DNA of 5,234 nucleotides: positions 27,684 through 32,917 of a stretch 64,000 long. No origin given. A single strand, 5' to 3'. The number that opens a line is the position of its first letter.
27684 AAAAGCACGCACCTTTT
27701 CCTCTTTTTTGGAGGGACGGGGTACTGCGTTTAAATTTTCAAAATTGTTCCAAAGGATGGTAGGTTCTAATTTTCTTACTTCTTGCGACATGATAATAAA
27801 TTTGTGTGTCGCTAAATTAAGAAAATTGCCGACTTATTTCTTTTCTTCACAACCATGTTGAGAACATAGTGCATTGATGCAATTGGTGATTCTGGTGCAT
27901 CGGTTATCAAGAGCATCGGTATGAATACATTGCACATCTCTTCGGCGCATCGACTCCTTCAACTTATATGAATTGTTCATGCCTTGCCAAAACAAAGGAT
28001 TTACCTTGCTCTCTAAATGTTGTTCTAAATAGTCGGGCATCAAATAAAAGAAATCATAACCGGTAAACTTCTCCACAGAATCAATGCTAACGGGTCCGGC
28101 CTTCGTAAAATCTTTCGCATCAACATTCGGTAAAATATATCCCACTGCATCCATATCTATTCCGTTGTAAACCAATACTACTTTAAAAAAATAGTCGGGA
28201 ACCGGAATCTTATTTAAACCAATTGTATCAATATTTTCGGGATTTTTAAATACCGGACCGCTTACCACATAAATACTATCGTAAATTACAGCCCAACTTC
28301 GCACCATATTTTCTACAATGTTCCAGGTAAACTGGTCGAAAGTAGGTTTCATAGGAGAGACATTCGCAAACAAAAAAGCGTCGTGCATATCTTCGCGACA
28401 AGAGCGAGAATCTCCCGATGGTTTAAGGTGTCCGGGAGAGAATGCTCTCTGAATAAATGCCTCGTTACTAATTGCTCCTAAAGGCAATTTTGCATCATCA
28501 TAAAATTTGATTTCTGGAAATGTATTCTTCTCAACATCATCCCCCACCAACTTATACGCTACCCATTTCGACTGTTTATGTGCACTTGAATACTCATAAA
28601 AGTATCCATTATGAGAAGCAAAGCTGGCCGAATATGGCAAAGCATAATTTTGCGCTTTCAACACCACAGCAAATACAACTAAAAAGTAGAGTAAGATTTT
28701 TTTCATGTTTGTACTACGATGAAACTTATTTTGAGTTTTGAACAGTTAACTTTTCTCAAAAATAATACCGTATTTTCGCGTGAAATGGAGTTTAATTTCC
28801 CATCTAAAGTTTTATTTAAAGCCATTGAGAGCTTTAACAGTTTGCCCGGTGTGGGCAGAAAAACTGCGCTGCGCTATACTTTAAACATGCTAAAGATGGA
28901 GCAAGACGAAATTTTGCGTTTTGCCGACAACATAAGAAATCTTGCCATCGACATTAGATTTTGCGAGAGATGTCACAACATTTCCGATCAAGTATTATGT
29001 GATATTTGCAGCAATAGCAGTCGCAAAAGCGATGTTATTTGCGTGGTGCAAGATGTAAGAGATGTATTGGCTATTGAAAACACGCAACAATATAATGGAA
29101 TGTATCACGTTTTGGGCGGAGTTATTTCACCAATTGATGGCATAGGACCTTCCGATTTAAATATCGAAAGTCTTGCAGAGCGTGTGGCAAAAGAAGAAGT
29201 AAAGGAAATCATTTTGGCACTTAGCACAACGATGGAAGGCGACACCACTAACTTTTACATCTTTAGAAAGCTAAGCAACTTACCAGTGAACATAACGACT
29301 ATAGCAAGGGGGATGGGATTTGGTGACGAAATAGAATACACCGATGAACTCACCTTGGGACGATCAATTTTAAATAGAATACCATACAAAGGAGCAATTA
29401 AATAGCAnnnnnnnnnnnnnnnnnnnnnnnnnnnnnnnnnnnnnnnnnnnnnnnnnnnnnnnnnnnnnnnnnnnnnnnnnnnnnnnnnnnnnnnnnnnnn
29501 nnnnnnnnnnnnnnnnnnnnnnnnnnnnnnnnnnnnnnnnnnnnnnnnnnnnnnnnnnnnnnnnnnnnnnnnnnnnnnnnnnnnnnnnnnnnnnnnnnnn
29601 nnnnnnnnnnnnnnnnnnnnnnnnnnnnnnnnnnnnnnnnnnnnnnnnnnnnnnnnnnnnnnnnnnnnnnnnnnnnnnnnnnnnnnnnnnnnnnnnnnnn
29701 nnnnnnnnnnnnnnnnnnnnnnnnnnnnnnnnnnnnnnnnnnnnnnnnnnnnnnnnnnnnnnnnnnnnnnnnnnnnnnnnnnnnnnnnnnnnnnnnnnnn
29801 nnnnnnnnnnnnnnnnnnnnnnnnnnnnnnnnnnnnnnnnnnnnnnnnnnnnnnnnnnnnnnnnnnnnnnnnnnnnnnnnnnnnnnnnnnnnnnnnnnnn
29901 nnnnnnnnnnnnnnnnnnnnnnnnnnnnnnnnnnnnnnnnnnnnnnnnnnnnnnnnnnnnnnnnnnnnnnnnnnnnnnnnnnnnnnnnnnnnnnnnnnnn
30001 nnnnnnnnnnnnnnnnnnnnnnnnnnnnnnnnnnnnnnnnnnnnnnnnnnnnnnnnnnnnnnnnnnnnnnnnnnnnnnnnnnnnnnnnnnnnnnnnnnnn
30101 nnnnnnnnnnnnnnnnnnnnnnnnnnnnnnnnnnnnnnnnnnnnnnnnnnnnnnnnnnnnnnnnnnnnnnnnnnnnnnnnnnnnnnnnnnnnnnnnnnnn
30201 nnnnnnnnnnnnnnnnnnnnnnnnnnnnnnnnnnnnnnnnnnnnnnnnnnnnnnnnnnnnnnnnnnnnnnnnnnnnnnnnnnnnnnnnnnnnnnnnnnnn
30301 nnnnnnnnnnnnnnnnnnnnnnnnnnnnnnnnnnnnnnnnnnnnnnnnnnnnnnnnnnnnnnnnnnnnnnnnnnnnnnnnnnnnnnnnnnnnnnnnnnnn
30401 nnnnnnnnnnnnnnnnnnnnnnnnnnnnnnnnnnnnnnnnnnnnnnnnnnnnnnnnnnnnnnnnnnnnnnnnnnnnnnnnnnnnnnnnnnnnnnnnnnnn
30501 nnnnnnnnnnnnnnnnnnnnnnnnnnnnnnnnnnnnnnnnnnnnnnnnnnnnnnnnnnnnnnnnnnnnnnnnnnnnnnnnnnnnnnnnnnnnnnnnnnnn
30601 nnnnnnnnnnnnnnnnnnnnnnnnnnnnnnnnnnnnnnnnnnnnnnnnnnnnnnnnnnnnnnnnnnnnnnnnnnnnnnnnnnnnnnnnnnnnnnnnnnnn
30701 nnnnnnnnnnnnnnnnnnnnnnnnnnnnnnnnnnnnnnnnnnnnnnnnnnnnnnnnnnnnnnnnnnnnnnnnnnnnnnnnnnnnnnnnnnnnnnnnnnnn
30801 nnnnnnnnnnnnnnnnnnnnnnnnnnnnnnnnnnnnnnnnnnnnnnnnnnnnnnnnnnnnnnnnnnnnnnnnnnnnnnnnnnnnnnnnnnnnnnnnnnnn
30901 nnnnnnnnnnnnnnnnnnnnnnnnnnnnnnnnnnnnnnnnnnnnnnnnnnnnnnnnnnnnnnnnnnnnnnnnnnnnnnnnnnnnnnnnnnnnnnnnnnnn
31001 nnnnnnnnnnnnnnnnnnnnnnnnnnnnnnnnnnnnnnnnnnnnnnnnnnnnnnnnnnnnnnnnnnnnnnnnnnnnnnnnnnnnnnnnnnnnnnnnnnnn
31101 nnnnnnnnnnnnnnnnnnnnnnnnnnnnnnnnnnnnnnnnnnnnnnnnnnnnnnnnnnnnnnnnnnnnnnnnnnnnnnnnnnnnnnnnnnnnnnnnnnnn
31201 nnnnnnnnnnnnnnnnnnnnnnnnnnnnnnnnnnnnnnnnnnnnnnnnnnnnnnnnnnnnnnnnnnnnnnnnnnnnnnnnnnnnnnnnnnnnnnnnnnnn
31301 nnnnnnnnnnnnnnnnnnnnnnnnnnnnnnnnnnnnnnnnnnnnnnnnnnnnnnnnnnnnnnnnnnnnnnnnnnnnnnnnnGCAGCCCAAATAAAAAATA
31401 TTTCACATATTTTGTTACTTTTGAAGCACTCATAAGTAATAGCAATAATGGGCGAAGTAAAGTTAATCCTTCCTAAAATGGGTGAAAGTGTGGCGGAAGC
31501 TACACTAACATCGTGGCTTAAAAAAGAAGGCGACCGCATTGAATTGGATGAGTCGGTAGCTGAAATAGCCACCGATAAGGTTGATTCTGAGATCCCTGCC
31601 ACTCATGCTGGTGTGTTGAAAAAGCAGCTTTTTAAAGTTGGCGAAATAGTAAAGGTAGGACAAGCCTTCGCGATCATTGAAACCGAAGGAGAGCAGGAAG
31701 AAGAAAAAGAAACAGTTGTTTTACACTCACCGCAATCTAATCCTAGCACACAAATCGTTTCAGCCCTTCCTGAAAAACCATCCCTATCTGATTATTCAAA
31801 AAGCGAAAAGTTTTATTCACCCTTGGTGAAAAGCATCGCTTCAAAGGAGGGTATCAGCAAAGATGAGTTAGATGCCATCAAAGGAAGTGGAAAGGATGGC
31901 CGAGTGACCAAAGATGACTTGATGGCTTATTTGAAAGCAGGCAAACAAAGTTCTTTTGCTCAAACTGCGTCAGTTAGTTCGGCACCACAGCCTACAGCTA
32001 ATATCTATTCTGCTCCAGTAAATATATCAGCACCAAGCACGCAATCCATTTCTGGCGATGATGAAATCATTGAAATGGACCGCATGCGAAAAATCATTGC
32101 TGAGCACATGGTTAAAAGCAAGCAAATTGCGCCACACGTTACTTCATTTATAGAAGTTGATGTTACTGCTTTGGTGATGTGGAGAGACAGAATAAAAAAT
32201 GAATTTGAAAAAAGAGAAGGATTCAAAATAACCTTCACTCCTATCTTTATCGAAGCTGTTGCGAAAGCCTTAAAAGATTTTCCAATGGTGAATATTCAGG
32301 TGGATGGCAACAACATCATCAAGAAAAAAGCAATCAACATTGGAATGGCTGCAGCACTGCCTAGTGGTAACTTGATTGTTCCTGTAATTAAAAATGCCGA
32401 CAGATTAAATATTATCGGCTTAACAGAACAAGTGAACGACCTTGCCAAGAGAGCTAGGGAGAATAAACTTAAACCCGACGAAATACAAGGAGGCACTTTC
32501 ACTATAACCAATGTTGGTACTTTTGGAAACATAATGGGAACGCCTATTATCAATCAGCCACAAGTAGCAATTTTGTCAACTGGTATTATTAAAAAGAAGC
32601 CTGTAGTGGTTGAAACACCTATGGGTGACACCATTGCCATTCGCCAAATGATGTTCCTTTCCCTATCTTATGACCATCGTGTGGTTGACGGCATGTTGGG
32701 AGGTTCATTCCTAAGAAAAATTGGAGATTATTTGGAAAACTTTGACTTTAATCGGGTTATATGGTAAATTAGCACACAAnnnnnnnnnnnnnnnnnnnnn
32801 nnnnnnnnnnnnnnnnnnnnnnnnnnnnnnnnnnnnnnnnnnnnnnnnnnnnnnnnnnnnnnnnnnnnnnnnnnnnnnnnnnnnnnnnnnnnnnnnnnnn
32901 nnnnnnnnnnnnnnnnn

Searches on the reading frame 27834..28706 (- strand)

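Call 36: search_protein_families(library=pfam, proteins=[window:27834-28706:-], max_evalue=0.0001)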
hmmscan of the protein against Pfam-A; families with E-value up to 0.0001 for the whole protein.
window:27834-28706:- (290 aa): 1 family
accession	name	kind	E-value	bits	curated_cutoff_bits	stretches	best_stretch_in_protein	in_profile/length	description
PF01223.29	Endonuclease_NS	-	1.6e-29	103.6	23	1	28-221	17-218/223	DNA/RNA non-specific endonuclease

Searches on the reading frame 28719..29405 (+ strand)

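Call 36: search_protein_families(library=pfam, proteins=[window:28719-29405:+], max_evalue=0.0001)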
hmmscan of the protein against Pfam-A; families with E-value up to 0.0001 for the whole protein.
window:28719-29405:+ (228 aa): 5 families
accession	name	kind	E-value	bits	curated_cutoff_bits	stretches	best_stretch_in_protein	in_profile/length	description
PF13662.12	Toprim_4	-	2.1e-25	89.2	25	1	106-196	2-85/85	Toprim domain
PF21176.3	RecR_HhH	-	4e-10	39.8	27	1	35-74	4-43/45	RecR, helix-hairpin-helix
PF02132.21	RecR_ZnF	-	2.9e-08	33.7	22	1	79-99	1-21/21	RecR, Cys4-zinc finger domain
PF21175.2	RecR_C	-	5.6e-08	32.5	22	1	198-220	1-23/24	RecR, C-terminal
PF01751.28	Toprim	-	5.8e-08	33.2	23.1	1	106-187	1-86/96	Toprim domain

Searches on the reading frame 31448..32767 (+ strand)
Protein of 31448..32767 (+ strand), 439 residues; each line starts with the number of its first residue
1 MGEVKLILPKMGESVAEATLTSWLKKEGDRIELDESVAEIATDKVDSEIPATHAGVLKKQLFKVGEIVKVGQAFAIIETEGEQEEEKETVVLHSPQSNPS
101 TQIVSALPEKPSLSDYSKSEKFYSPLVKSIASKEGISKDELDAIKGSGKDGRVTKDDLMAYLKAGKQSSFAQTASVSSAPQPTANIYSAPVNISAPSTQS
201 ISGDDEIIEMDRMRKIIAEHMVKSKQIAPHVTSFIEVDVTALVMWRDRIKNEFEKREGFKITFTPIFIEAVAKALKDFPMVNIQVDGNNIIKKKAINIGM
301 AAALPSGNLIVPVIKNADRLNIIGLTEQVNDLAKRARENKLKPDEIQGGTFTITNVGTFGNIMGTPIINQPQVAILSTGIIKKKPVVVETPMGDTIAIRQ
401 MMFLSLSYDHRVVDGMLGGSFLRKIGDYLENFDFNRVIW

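Call 36: search_protein_families(library=pfam, proteins=[window:31448-32767:+], max_evalue=0.0001)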
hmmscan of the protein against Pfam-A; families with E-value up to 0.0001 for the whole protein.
window:31448-32767:+ (439 aa): 3 families
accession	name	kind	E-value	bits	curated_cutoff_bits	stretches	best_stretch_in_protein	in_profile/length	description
PF00198.28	2-oxoacid_dh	-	1.6e-81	273.6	23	1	204-432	3-227/232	2-oxoacid dehydrogenases acyltransferase (catalytic domain)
PF00364.28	Biotin_lipoyl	-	1.5e-15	57.2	22.1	1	6-77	3-73/73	Biotin-requiring enzyme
PF02817.22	E3_binding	-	8.7e-11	42.3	23.7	1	122-158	2-35/36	e3 binding domain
